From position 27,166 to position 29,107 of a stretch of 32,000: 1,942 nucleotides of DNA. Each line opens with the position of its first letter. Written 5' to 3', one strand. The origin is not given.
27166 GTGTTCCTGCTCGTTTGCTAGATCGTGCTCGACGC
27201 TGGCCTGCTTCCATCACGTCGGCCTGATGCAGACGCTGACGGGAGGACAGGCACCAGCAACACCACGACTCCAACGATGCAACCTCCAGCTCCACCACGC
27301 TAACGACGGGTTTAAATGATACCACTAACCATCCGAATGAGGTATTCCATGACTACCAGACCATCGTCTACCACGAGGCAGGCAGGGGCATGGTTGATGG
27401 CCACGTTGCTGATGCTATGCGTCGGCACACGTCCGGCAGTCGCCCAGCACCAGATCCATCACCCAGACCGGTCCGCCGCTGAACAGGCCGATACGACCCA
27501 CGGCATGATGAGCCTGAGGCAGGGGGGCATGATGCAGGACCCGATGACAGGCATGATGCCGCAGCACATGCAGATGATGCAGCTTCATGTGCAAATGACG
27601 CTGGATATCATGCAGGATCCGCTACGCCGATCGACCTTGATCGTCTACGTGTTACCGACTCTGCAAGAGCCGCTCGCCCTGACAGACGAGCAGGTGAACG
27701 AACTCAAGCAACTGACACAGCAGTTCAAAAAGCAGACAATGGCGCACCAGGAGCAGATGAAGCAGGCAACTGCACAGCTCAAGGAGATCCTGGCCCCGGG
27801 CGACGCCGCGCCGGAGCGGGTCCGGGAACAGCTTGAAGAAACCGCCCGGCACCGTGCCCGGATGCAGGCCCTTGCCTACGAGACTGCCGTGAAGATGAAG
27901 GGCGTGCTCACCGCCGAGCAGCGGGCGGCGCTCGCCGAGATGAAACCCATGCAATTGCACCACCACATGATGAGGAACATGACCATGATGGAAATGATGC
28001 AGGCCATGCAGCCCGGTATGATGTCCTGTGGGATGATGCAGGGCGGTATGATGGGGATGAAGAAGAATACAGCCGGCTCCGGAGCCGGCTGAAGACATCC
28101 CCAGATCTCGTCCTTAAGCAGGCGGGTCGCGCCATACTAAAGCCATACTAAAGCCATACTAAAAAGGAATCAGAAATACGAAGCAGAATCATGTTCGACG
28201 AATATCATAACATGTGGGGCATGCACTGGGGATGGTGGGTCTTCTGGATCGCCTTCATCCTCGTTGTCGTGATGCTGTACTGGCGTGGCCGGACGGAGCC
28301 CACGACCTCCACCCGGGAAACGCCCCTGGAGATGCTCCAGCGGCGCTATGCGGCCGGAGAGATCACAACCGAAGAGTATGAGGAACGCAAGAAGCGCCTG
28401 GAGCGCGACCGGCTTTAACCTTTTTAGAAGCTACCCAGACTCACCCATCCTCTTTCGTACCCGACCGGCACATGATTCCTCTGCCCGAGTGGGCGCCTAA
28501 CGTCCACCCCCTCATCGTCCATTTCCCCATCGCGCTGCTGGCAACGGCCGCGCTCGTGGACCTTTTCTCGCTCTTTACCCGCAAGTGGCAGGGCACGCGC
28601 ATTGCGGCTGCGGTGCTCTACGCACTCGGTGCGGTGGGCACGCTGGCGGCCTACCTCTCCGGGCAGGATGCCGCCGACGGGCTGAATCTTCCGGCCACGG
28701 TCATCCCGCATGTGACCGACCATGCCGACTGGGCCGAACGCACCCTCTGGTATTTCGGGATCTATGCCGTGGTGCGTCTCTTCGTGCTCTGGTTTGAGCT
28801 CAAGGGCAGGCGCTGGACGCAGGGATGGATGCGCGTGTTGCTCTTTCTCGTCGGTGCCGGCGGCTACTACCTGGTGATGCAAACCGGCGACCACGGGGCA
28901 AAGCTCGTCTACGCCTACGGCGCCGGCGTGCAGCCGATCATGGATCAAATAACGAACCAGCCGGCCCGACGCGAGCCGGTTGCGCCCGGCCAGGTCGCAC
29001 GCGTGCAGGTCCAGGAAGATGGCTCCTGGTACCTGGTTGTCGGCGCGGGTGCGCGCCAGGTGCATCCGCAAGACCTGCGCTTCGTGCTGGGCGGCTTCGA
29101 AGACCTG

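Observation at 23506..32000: System-level hypothesis: an uncharacterised envelope copper-stress module assembled around CopA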

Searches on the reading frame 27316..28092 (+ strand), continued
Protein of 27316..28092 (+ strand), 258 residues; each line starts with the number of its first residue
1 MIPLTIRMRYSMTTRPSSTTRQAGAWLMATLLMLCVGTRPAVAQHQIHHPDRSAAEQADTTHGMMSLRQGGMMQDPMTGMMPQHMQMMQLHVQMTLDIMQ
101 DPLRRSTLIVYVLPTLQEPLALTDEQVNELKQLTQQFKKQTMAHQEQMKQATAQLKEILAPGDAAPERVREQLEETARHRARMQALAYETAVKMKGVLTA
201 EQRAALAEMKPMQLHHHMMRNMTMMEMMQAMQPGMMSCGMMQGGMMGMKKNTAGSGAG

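Call 65: find_encoding_contigs(protein=P0130, flank=9000, max_places=2)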
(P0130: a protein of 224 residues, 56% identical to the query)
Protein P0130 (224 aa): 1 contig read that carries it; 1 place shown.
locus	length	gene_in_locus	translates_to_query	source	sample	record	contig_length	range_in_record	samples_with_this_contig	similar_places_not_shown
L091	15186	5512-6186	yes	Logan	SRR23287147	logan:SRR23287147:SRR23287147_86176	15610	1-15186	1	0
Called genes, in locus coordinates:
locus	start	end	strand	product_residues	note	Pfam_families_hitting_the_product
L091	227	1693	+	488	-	PF10134:RPA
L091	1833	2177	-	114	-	PF12797:Fer4_2 (faint), PF12837:Fer4_6 (faint), PF13237:Fer4_10 (faint), PF12838:Fer4_7 (weak), PF13187:Fer4_9 (weak), PF00037:Fer4, PF12838:Fer4_7 (weak)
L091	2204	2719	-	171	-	PF13474:SnoaL_3 (weak), PF14534:DUF4440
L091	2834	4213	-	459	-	PF00672:HAMP, PF00512:HisKA, PF02518:HATPase_c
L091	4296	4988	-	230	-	PF00072:Response_reg, PF00486:Trans_reg_C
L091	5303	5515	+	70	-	-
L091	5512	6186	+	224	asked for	-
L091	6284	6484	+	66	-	PF05120:GvpG (faint), PF09851:SHOCT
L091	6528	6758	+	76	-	PF09851:SHOCT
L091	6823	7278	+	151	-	PF04214:DUF411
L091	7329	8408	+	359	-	PF09990:DUF2231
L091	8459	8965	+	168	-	-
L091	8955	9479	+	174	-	PF13474:SnoaL_3, PF14534:DUF4440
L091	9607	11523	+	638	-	PF07732:Cu-oxidase_3, PF00394:Cu-oxidase, PF07731:Cu-oxidase_2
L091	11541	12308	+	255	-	PF05275:CopB, PF03797:Autotransporter (faint)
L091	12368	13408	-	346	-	PF07885:Ion_trans_2 (weak)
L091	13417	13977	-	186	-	PF00034:Cytochrom_C (weak), PF13442:Cytochrome_CBB3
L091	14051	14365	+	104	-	-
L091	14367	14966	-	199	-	PF09990:DUF2231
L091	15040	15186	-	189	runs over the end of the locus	?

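Call 84: search_protein_families(library=pfam, proteins=[L091:14367-14966:-], max_evalue=0.001)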
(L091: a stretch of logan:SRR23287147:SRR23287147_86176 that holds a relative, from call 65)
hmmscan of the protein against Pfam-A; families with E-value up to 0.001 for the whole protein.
L091:14367-14966:- (199 aa): 1 family
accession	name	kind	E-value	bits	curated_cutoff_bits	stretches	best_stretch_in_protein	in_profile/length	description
PF09990.14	DUF2231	-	1.3e-20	74.3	26.4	1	4-134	2-138/139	Predicted membrane protein (DUF2231)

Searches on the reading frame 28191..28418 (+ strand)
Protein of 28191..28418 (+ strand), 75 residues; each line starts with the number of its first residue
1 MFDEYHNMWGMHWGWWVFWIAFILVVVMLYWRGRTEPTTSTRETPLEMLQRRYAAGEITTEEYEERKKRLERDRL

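Call 5: search_protein_families(library=pfam, proteins=[window:28191-28418:+], max_evalue=0.01)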
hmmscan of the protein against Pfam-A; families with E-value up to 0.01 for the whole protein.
window:28191-28418:+ (75 aa): 5 families
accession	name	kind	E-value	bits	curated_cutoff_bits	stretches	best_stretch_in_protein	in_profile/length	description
PF09851.14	SHOCT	-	2.5e-10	40.2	27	1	44-70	1-27/28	Short C-terminal domain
PF05120.17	GvpG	-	5.2e-05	23.8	30.6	1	46-72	37-63/67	Gas vesicle protein G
PF08044.16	DUF1707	-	0.00011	22.6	27.6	1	41-69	7-35/53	DUF1707 SHOCT-like domain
PF14316.11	DUF4381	-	0.0014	19.4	27.2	1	8-61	14-58/145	Domain of unknown function (DUF4381)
PF18495.6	VbhA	-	0.0017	18.8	25.9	1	49-66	26-43/47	Antitoxin VbhA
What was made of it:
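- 28191..28418 (+): P5: single-pass membrane protein with a cytoplasmic SHOCT domain. Pfam SHOCT at 40.2 bits (call 5).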

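Call 6: search_protein_families(library=ncbifam, proteins=[window:28191-28418:+], max_evalue=0.01)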
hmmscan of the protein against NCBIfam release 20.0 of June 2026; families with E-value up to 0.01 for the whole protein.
window:28191-28418:+ (75 aa): 0 families

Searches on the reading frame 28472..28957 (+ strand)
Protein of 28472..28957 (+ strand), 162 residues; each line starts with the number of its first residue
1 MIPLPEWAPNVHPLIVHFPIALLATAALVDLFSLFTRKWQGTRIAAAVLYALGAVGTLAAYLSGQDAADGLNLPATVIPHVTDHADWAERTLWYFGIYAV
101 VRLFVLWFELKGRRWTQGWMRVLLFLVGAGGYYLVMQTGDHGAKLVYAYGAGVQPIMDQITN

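Call 58: predict_structure(alignment_id=A2)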
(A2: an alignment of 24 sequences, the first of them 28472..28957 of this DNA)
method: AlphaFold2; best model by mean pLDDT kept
length: 162 residues; sequences in the alignment: 24
mean_pLDDT: 84.3   pTM: 0.78
mean pLDDT of the five models: 84.3, 84.1, 83.6, 81.6, 80.7
residues with pLDDT >= 90: 91; 70-90: 40; 50-70: 21; < 50: 10
segments of 3 or more residues with pLDDT < 50: 156-162
pLDDT, mean of each block of 10 residues (from residue 1): 53 69 95 91 96 95 86 86 95 97 93 76 94 93 85 54 43
secondary structure, 60 per line:
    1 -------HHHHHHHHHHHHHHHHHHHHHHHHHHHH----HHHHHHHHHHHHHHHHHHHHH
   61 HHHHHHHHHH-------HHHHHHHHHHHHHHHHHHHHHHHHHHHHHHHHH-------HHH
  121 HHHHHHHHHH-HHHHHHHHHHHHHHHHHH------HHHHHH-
elements in order: H8-35 H40-70 H78-110 H118-130 H132-149 H156-161

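Call 61: fold_search(model_id=the predicted structure, library=pdb)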
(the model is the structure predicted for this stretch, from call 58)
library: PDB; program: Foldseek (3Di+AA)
matches with E <= 10: 166; with E <= 0.001: 0
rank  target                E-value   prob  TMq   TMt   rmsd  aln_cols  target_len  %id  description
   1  8tn1_A                4.3e-01  0.99  0.66  0.71   3.1       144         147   10  De novo designed protein binds poly ADP ribose polymerase inhibitors (PARPi) - apo (released 2024-04-24)
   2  8f6k_A                5.1e-01  0.57  0.34  0.22   8.5       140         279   20  Cryo-EM structure of a Zinc-loaded H263A/D287A mutant of the YiiP-Fab complex (released 2023-02-08)
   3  6hwh_W                7.6e-01  0.82  0.50  0.45   5.0       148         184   12  Structure of a functional obligate respiratory supercomplex from Mycobacterium smegmatis (released 2018-11-07)
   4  7utj_G                7.6e-01  0.75  0.47  0.48   5.0       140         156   16  Cryogenic electron microscopy 3D map of F-actin bound by human dimeric alpha-catenin (released 2023-03-08)
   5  8ce1_C                8.4e-01  0.33  0.32  0.23  17.2       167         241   12  Cytochrome c maturation complex CcmABCD (released 2023-09-06)
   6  8pw5_p                1.0e+00  0.80  0.51  0.36   4.7       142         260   13  CS respirasome from murine liver (released 2024-04-24)
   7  8dt0_B                1.1e+00  0.54  0.40  0.46   7.4       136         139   11  Scaffolding protein functional sites using deep learning (released 2022-08-10)
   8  7qhm_F                1.1e+00  0.51  0.40  0.36   5.6       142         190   12  Cytochrome bcc-aa3 supercomplex (respiratory supercomplex III2/IV2) from Corynebacterium glutamicum (stigmatellin and  (released 2022-05-18)
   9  7q21_E                1.2e+00  0.44  0.41  0.37   5.4       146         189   11  III2-IV2 respiratory supercomplex from Corynebacterium glutamicum (released 2022-02-02)
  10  9dva_F                1.3e+00  0.63  0.50  0.40   5.0       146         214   18  F-actin binding interface of alpha-E-catenin ABD (cadherin-catenin complex) and afadin (released 2024-10-30)
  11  8zyv_E                1.6e+00  0.08  0.20  0.17  24.5       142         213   20  Bacterial flagellar sodium-driven stator PomA5PomB2 with 100 mM NaCl (released 2025-01-01)
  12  7jh6_A                1.6e+00  0.72  0.57  0.54   5.6       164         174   11  De novo designed two-domain di-Zn(II) and porphyrin-binding protein (released 2020-12-09)
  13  8dt0_A                1.7e+00  0.41  0.41  0.45   7.2       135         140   10  Scaffolding protein functional sites using deep learning (released 2022-08-10)
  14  8hcr_G                1.7e+00  0.35  0.40  0.36   5.9       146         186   12  Cryo-EM structure of the Mycobacterium tuberculosis cytochrome bcc:aa3 supercomplex and a novel inhibitor targeting su (released 2023-05-03)
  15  1oed_E                1.7e+00  0.23  0.34  0.41   7.7       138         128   11  STRUCTURE OF ACETYLCHOLINE RECEPTOR PORE FROM ELECTRON IMAGES (released 2003-06-26)
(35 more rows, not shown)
